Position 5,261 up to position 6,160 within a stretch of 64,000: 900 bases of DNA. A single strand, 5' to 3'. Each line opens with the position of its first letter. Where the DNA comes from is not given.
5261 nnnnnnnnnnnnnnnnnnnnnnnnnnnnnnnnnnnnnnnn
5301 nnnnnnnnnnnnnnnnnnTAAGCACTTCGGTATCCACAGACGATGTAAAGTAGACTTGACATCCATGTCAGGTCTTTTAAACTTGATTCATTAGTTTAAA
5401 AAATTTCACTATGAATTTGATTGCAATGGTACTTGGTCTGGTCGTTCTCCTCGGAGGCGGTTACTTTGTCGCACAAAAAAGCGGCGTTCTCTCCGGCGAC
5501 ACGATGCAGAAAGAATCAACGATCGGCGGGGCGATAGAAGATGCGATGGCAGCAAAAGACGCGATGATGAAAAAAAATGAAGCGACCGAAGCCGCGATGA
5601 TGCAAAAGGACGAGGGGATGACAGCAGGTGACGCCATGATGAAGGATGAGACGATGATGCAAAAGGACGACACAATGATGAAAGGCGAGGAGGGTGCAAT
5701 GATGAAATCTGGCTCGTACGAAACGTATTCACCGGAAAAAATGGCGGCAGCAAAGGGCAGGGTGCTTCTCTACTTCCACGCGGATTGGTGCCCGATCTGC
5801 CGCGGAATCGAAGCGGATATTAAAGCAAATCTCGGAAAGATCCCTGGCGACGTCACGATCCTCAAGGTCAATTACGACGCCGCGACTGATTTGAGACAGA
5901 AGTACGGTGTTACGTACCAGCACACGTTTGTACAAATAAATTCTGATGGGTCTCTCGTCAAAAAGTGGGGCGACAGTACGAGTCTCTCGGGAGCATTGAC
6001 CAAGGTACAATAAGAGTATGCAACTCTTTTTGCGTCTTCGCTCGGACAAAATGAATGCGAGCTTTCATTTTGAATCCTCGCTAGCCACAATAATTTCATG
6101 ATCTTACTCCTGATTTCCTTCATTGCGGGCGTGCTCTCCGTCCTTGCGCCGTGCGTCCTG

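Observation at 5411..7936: Met-rich repeat thioredoxin followed by a DipZ-type CcdA-thioredoxin fusion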

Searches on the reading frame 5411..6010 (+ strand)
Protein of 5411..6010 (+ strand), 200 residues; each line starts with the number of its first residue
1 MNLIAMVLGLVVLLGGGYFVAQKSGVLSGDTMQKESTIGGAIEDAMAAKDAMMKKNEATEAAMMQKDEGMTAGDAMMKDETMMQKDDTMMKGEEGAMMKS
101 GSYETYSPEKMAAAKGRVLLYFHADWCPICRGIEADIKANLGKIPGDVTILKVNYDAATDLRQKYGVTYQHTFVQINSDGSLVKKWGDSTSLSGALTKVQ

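Call 3: search_protein_families(library=pfam, proteins=[window:5411-6010:+], max_evalue=0.01)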
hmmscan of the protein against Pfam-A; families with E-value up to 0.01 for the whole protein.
window:5411-6010:+ (200 aa): 5 families
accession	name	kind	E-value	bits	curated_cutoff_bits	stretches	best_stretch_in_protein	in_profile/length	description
PF00085.26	Thioredoxin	-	4.4e-11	43.1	23.5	1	110-181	13-84/103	Thioredoxin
PF00578.27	AhpC-TSA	-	0.00023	21.6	26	1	112-163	21-75/124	AhpC/TSA family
PF13098.12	Thioredoxin_2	-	0.00098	19.9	27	1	114-188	4-60/104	Thioredoxin-like domain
PF13899.12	Thioredoxin_7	-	0.0042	17.6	27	1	109-136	11-38/83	Thioredoxin-like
PF13905.12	Thioredoxin_8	-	0.0093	16.7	27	0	118-157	4-45/94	Thioredoxin-like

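Call 4: search_protein_families(library=ncbifam, proteins=[window:5411-6010:+], max_evalue=0.01)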
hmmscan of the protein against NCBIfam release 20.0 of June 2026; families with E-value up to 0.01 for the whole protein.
window:5411-6010:+ (200 aa): 5 families
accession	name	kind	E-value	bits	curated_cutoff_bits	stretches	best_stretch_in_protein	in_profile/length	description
TIGR01068.1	thioredoxin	equivalog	2.1e-08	34.3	96.8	1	110-184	9-83/101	thioredoxin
NF006898.0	PRK09381.1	equivalog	7.3e-05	23.1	138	1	112-176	18-82/109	thioredoxin TrxA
TIGR01126.1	pdi_dom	equivalog_domain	0.00067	19.9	107.2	1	113-180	12-82/105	protein disulfide-isomerase domain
TIGR00385.1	dsbE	subfamily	0.00081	19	123.15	1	100-187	49-134/173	DsbE family thiol:disulfide interchange protein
NF008229.0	PRK10996.1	equivalog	0.0019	17.9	125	1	110-183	47-119/141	thioredoxin TrxC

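Call 8: find_homologous_proteins(query=window:5411-6010:+, max_evalue=0.00001)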
Query window:5411-6010:+ (200 aa): 1047 proteins with E <= 0.00001 among 1283 candidates; the best 120 are listed.
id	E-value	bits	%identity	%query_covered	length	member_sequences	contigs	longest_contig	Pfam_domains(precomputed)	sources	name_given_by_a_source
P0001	6.3e-125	432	100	100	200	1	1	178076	PF00085.27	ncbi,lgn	-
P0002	3.5e-50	188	46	100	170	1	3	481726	PF00085.27,PF13098.14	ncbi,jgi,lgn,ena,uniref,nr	ncbi:hypothetical protein COU18_01065 [Candidatus Kaiserbacteria bacterium CG10_big_fil_rev_8_21_14_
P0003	3.8e-48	182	49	100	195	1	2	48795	PF00085.27,PF13899.13,PF13098.14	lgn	-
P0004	5.0e-48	181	45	100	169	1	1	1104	PF00085.27,PF13098.14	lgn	-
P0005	6.7e-47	178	58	78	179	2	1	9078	PF00085.27,PF13098.14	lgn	-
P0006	8.0e-47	178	46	100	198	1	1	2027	PF00085.27,PF13098.14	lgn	-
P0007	8.4e-47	177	40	82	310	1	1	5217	PF00085.27,PF13905.13,PF13098.14,PF05768.21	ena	-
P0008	1.0e-46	177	45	77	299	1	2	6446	PF00085.27,PF13905.13,PF13098.14,PF05768.21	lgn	-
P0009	1.0e-46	177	48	100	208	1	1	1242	PF00085.27,PF13098.14,PF00578.28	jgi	jgi:pentapeptide MXKDX repeat protein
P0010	1.5e-46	177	45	99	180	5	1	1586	PF00085.27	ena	-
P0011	1.8e-46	176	44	99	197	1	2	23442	PF00085.27,PF13098.14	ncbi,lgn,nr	ncbi:MAG: thioredoxin family protein [Candidatus Zambryskibacteria bacterium]|nr:thioredoxin family 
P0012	4.6e-46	175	52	81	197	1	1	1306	PF00085.27,PF13098.14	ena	-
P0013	6.5e-46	175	47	100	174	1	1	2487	PF00085.27,PF13098.14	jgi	jgi:thiol-disulfide isomerase/thioredoxin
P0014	1.1e-45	174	48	99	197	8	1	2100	PF00085.27,PF13098.14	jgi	-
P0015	1.9e-45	173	46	100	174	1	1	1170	PF00085.27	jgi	jgi:thiol-disulfide isomerase/thioredoxin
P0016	2.6e-45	173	51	75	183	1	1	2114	PF00085.27,PF08534.17,PF13098.14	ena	-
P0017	2.9e-45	172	47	100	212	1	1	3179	PF00085.27,PF13098.14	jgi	jgi:thiol-disulfide isomerase/thioredoxin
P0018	3.0e-45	172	47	99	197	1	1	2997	PF00085.27,PF13098.14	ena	-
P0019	3.5e-45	172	48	99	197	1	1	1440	PF00085.27,PF13098.14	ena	-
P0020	3.6e-45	172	46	100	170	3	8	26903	PF00085.27,PF13098.14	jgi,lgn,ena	-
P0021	3.8e-45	172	46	99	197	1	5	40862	PF00085.27,PF13098.14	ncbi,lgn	-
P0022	4.0e-45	172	47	99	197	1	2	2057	PF00085.27,PF13098.14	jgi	-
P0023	4.1e-45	172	54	78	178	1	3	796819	PF00085.27,PF13098.14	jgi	jgi:thioredoxin 1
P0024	4.2e-45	172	56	71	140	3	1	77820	PF00085.27,PF13098.14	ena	-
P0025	4.9e-45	172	40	72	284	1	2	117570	PF00085.27,PF13905.13,PF13098.14,PF05768.21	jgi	-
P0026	5.7e-45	172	46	100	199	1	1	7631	PF00085.27,PF13098.14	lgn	-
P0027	5.8e-45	172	57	73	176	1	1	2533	PF00085.27,PF13098.14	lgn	-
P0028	5.8e-45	171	51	81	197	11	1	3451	PF00085.27,PF13098.14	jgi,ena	-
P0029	5.8e-45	171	51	81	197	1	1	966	PF00085.27,PF13098.14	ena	-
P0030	6.1e-45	171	45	97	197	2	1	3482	PF00085.27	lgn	-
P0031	8.4e-45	171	52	75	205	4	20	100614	PF00085.27,PF13098.14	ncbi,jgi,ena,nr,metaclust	ncbi:MAG: hypothetical protein UT00_C0003G0040 [Parcubacteria group bacterium GW2011_GWA1_38_7]|nr:M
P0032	9.1e-45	171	46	99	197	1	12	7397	PF00085.27,PF13098.14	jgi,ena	-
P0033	1.1e-44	171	38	72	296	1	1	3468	PF00085.27,PF13905.13,PF13098.14,PF05768.21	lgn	-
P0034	1.2e-44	170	47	100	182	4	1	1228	PF00085.27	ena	-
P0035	1.5e-44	170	46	99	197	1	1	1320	PF00085.27,PF13098.14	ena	-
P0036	1.5e-44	170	45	100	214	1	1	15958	PF00085.27,PF13098.14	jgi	jgi:thioredoxin 1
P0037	1.5e-44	170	46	99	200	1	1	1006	PF00085.27,PF13098.14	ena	-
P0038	1.6e-44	170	46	99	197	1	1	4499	PF00085.27,PF13098.14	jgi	-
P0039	1.7e-44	170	46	99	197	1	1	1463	PF00085.27,PF13098.14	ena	-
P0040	2.1e-44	170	40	100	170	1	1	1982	PF00085.27,PF13098.14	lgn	-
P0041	2.2e-44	170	47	99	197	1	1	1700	PF00085.27,PF13098.14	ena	-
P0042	2.3e-44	170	47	99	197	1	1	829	PF00085.27,PF13098.14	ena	-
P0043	2.3e-44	170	45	99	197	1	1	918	PF00085.27,PF13098.14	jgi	-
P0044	2.4e-44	170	46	99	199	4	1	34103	PF00085.27,PF13098.14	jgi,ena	-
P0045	3.5e-44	169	46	100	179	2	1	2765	PF00085.27,PF13098.14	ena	-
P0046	3.7e-44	169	46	99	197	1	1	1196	PF00085.27,PF13098.14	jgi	jgi:thiol-disulfide isomerase/thioredoxin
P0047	3.9e-44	169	50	85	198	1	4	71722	PF00085.27,PF13098.14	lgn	-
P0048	4.3e-44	169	53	77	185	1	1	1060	PF00085.27,PF13098.14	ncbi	-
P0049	4.3e-44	169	49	96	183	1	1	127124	PF00085.27,PF13098.14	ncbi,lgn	-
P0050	4.6e-44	169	47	98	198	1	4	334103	PF00085.27,PF13098.14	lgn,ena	-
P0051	4.8e-44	168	48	82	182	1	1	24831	PF00085.27,PF13098.14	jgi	-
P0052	4.9e-44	168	45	99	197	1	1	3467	PF00085.27,PF13098.14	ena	-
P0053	5.3e-44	168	56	77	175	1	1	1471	PF00085.27,PF05768.21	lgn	-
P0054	6.2e-44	168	46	99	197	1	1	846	PF00085.27,PF13098.14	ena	-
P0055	6.4e-44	168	45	99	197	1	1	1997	PF00085.27,PF13098.14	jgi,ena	-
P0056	7.1e-44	168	52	79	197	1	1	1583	PF00085.27,PF08534.17,PF13098.14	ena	-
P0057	8.8e-44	168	60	77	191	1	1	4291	PF00085.27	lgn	-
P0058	9.0e-44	168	50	82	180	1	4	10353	PF00085.27,PF08534.17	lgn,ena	-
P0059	1.0e-43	167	48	82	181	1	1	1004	PF00085.27,PF13098.14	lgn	-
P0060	1.1e-43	167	60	64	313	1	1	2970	PF00085.27,PF13098.14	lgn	-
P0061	1.2e-43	167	46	99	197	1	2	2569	PF00085.27,PF13098.14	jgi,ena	-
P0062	1.3e-43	167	45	99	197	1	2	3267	PF00085.27,PF13098.14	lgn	-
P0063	1.4e-43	167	54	76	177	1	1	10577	PF00085.27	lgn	-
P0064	1.4e-43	167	45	99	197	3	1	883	PF00085.27,PF13098.14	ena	-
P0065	1.4e-43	167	45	98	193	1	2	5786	PF00085.27,PF13098.14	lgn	-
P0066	1.4e-43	167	47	92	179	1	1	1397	PF00085.27,PF13098.14,PF00578.28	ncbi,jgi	jgi:thiol-disulfide isomerase/thioredoxin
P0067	1.5e-43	167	48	100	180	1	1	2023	PF00085.27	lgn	-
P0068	1.6e-43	167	55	73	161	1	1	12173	PF00085.27,PF13098.14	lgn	-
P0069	1.8e-43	167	53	76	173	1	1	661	PF00085.27,PF13098.14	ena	-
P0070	1.9e-43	167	46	99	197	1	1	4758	PF00085.27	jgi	-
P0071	1.9e-43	167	44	98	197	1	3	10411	PF00085.27,PF13098.14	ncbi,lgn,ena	ncbi:MAG: thioredoxin family protein [Patescibacteria group bacterium]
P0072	2.0e-43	166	50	79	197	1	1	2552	PF00085.27,PF13098.14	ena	-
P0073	2.0e-43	166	44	99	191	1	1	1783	PF00085.27,PF08534.17,PF13098.14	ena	-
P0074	2.0e-43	166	44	99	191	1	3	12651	PF00085.27,PF08534.17,PF13098.14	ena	-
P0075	2.1e-43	166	45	96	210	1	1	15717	PF00085.27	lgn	-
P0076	2.7e-43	166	58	65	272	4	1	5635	PF20606.4,PF00085.27,PF08534.17,PF13098.14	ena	-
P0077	3.2e-43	166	45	99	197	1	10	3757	PF00085.27,PF13098.14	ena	-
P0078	3.5e-43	166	44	94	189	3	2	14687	PF00085.27,PF13905.13,PF13098.14,PF00578.28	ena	-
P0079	3.7e-43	166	45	99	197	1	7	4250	PF00085.27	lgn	-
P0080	3.8e-43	166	51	82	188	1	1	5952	PF00085.27,PF13098.14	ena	-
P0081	3.9e-43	166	47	82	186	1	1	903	PF00085.27,PF13098.14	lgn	-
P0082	4.4e-43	165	44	99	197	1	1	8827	PF00085.27,PF13098.14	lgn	-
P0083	4.7e-43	165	45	93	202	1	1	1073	PF00085.27,PF13098.14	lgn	-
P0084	5.1e-43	165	52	79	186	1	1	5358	PF00085.27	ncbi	-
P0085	5.3e-43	165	46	98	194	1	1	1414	PF00085.27,PF13098.14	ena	-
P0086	6.0e-43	165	47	96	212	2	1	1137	PF00085.27,PF13098.14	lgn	-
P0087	6.3e-43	165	45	99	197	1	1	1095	PF00085.27,PF13098.14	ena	-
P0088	6.4e-43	165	47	98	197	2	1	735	PF00085.27,PF08534.17,PF13098.14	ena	-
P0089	7.0e-43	165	50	82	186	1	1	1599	PF00085.27,PF13098.14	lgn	-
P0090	8.0e-43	165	55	68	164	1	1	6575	PF00085.27,PF13098.14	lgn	-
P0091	8.6e-43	164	42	97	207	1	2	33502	PF00085.27,PF13098.14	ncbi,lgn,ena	-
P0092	9.1e-43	164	45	98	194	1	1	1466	PF00085.27,PF13098.14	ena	-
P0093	9.3e-43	164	51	79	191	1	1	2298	PF00085.27,PF13098.14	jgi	jgi:thiol-disulfide isomerase/thioredoxin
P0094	1.0e-42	164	52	78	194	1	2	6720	PF00085.27,PF13098.14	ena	-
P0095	1.1e-42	164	45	99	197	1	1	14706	PF00085.27,PF13899.13,PF13098.14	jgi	-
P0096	1.1e-42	164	42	77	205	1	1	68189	PF00085.27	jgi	jgi:thiol-disulfide isomerase/thioredoxin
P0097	1.1e-42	164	46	100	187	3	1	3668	PF00085.27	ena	-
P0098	1.1e-42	164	53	69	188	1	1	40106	PF00085.27,PF13098.14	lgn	-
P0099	1.2e-42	164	52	79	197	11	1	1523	PF00085.27,PF13098.14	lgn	-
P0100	1.2e-42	164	45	99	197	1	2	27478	PF00085.27,PF08534.17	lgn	-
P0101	1.5e-42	164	49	76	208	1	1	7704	PF00085.27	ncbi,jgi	jgi:thiol-disulfide isomerase/thioredoxin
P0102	1.5e-42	164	50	82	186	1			PF00085.27,PF13098.14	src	-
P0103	1.5e-42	164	55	70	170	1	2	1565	PF00085.27,PF13098.14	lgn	-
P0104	1.6e-42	164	54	70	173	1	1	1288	PF00085.27,PF13098.14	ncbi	-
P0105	1.6e-42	164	46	99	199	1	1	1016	PF00085.27,PF13098.14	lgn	-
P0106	1.8e-42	163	51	79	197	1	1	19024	PF00085.27,PF13098.14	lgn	-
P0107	2.1e-42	163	45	98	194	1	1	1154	PF00085.27,PF13098.14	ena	-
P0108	2.2e-42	163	43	97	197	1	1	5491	PF00085.27,PF08534.17,PF13098.14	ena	-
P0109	2.2e-42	163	44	99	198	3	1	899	PF00085.27,PF13098.14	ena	-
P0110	2.2e-42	163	44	99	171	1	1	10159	PF00085.27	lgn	-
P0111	2.2e-42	163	47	99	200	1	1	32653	PF00085.27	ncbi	-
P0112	2.5e-42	163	44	99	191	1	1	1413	PF00085.27,PF08534.17,PF13098.14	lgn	-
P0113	2.9e-42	163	49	77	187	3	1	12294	PF00085.27,PF13098.14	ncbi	-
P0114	2.9e-42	163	46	99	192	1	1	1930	PF00085.27,PF13098.14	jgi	jgi:thiol-disulfide isomerase/thioredoxin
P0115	3.0e-42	163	47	99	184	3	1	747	PF00085.27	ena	-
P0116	3.7e-42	162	49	85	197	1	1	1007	PF00085.27,PF13098.14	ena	-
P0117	4.0e-42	162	53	63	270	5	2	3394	PF00085.27,PF13098.14,PF01471.24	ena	-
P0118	4.1e-42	162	49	79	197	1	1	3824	PF00085.27,PF08534.17,PF13098.14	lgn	-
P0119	4.4e-42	162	47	99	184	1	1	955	PF00085.27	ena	-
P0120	4.6e-42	162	41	100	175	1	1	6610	PF00085.27,PF13098.14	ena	-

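Call 10: search_protein_families(library=ncbifam, proteins=[window:5411-6010:+, P0009, P0003, P0017], max_evalue=10)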
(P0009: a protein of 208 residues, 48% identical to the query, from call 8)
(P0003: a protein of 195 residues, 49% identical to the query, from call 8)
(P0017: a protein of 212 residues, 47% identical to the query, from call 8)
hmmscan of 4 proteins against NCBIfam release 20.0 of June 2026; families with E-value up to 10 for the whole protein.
window:5411-6010:+ (200 aa): 11 families
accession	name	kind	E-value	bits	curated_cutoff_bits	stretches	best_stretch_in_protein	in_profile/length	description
TIGR01068.1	thioredoxin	equivalog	2.1e-08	34.3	96.8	1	110-184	9-83/101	thioredoxin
NF006898.0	PRK09381.1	equivalog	7.3e-05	23.1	138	1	112-176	18-82/109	thioredoxin TrxA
TIGR01126.1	pdi_dom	equivalog_domain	0.00067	19.9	107.2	1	113-180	12-82/105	protein disulfide-isomerase domain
TIGR00385.1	dsbE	subfamily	0.00081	19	123.15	1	100-187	49-134/173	DsbE family thiol:disulfide interchange protein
NF008229.0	PRK10996.1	equivalog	0.0019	17.9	125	1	110-183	47-119/141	thioredoxin TrxC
NF001419.0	PRK00293.1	subfamily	0.018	13.6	330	1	70-136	430-498/574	protein-disulfide reductase DsbD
NF045694.1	seleno_TsoB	exception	0.019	13.1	805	1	102-137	458-496/572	rhodanese/DsbD fusion-like selenoprotein TsoB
NF041202.1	StoA_CxxC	exception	0.022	14.7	210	1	112-163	48-100/163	endospore biogenesis thiol-disulfide oxidoreductase StoA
NF040494.1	nitrored_ArsF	subfamily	0.041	14.3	60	1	119-181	3-73/106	nitrophenyl compound nitroreductase subunit ArsF family protein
TIGR03044.1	PS_II_psb27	equivalog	0.054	13.6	117.35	1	4-65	12-71/135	photosystem II protein Psb27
NF009344.0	PRK12705.1-1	equivalog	0.056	12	831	1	1-86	1-84/572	hypothetical protein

P0009 (208 aa): 11 families
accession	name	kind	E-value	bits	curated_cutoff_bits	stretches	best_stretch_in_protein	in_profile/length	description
TIGR02953.1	penta_MxKDx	subfamily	4.7e-07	29.7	41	1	5-77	7-77/78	pentapeptide MXKDX repeat protein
TIGR01068.1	thioredoxin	equivalog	3e-06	27.3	96.8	1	122-183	13-74/101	thioredoxin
TIGR00385.1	dsbE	subfamily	3.3e-05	23.5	123.15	1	94-165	31-102/173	DsbE family thiol:disulfide interchange protein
TIGR01126.1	pdi_dom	equivalog_domain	9.3e-05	22.7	107.2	1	122-188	13-82/105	protein disulfide-isomerase domain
NF045694.1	seleno_TsoB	exception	0.00028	19.1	805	1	111-189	460-548/572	rhodanese/DsbD fusion-like selenoprotein TsoB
TIGR01130.1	ER_PDI_fam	subfamily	0.0029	17.2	344.25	1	126-176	21-74/476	protein disulfide-isomerase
NF011941.0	PRK15412.1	equivalog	0.0089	15.6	359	1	120-165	65-107/185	thiol:disulfide interchange protein DsbE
NF041202.1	StoA_CxxC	exception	0.014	15.3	210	1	109-140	37-69/163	endospore biogenesis thiol-disulfide oxidoreductase StoA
NF007957.0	PRK10676.1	equivalog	0.027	13.6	369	1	97-160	148-210/263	molybdenum-dependent transcriptional regulator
NF008229.0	PRK10996.1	equivalog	0.039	13.7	125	1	102-181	34-110/141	thioredoxin TrxC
NF033807.0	CopL_fam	subfamily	6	7.5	40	0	11-69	9-66/129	CopL family metal-binding regulatory protein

P0003 (195 aa): 11 families
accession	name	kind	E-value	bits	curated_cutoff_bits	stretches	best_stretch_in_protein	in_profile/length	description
TIGR01068.1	thioredoxin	equivalog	3.2e-06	27.2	96.8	1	110-169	14-73/101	thioredoxin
TIGR01126.1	pdi_dom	equivalog_domain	2.4e-05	24.5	107.2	1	108-182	12-89/105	protein disulfide-isomerase domain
NF045694.1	seleno_TsoB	exception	5.1e-05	21.5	805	1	98-179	460-551/572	rhodanese/DsbD fusion-like selenoprotein TsoB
TIGR00385.1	dsbE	subfamily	0.00012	21.7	123.15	1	89-152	44-102/173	DsbE family thiol:disulfide interchange protein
TIGR01130.1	ER_PDI_fam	subfamily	0.0032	17.1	344.25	1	112-163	20-74/476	protein disulfide-isomerase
NF011941.0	PRK15412.1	equivalog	0.021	14.4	359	1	106-151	64-106/185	thiol:disulfide interchange protein DsbE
NF041202.1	StoA_CxxC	exception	0.046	13.6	210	1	105-127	47-69/163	endospore biogenesis thiol-disulfide oxidoreductase StoA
NF007957.0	PRK10676.1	equivalog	0.066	12.3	369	1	94-147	158-210/263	molybdenum-dependent transcriptional regulator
NF001419.0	PRK00293.1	subfamily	0.073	11.6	330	1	101-149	466-518/574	protein-disulfide reductase DsbD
TIGR02953.1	penta_MxKDx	subfamily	0.27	11.2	41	1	6-86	8-77/78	pentapeptide MXKDX repeat protein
NF058670.1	sorting_LPXTATN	domain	6.9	7.1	32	1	7-23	13-29/32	LPxTATN C-terminal sorting signal domain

P0017 (212 aa): 15 families
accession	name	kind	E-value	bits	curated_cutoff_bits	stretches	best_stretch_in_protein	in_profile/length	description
TIGR01068.1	thioredoxin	equivalog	6.7e-07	29.4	96.8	1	126-202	13-88/101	thioredoxin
TIGR01126.1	pdi_dom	equivalog_domain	1.4e-06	28.5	107.2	1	123-211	10-101/105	protein disulfide-isomerase domain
NF033512.1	T2SS_chap_CpaB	equivalog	0.0003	20.8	90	1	5-133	4-122/206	metalloprotease secretion chaperone CpaB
NF006898.0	PRK09381.1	equivalog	0.00097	19.5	138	1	126-189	20-83/109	thioredoxin TrxA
NF041202.1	StoA_CxxC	exception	0.003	17.4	210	1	120-168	44-93/163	endospore biogenesis thiol-disulfide oxidoreductase StoA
TIGR00385.1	dsbE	subfamily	0.0062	16.1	123.15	1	124-192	60-127/173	DsbE family thiol:disulfide interchange protein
NF010625.0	PRK14018.1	equivalog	0.011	14.2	522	1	118-195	47-132/521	bifunctional peptide-methionine (S)-S-oxide reductase MsrA/peptide-methionine (R)-S-oxide reductase MsrB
TIGR01130.1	ER_PDI_fam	subfamily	0.016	14.8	344.25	1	115-200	351-437/476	protein disulfide-isomerase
NF043050.1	DisulfRedDsbH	equivalog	0.017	15.2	190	1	168-197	115-144/166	disulfide reductase DsbH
NF040494.1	nitrored_ArsF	subfamily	0.028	14.8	60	1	130-190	3-71/106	nitrophenyl compound nitroreductase subunit ArsF family protein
NF008229.0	PRK10996.1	equivalog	0.029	14.1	125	1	126-186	51-111/141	thioredoxin TrxC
NF011941.0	PRK15412.1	equivalog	0.034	13.7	359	1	106-185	51-127/185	thiol:disulfide interchange protein DsbE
TIGR02738.1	TrbB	equivalog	0.049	13.3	132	1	112-152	43-75/153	type-F conjugative transfer system pilin assembly thiol-disulfide isomerase TrbB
TIGR02200.1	GlrX_actino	hypoth_equivalog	0.14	12.6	89.5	1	134-152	5-23/77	mycoredoxin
NF045694.1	seleno_TsoB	exception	0.15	10.1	805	1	116-150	461-497/572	rhodanese/DsbD fusion-like selenoprotein TsoB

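Call 11: find_encoding_contigs(protein=P0001, flank=10000, max_places=3)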
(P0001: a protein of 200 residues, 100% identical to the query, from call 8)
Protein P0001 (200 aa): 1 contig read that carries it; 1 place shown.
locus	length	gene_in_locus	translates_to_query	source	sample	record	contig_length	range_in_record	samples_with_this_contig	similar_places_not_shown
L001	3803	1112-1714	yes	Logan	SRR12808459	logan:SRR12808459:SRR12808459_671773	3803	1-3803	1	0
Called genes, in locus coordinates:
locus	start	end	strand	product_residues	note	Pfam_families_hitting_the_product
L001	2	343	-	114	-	?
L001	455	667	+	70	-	PF12844:HTH_19, PF01381:HTH_3, PF13443:HTH_26 (weak), PF13560:HTH_31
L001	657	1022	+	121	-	-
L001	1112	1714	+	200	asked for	PF00085:Thioredoxin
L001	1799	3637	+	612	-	PF02683:DsbD_TM (weak), PF00578:AhpC-TSA, PF08534:Redoxin, PF13905:Thioredoxin_8, PF17991:Thioredoxin_10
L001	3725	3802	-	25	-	?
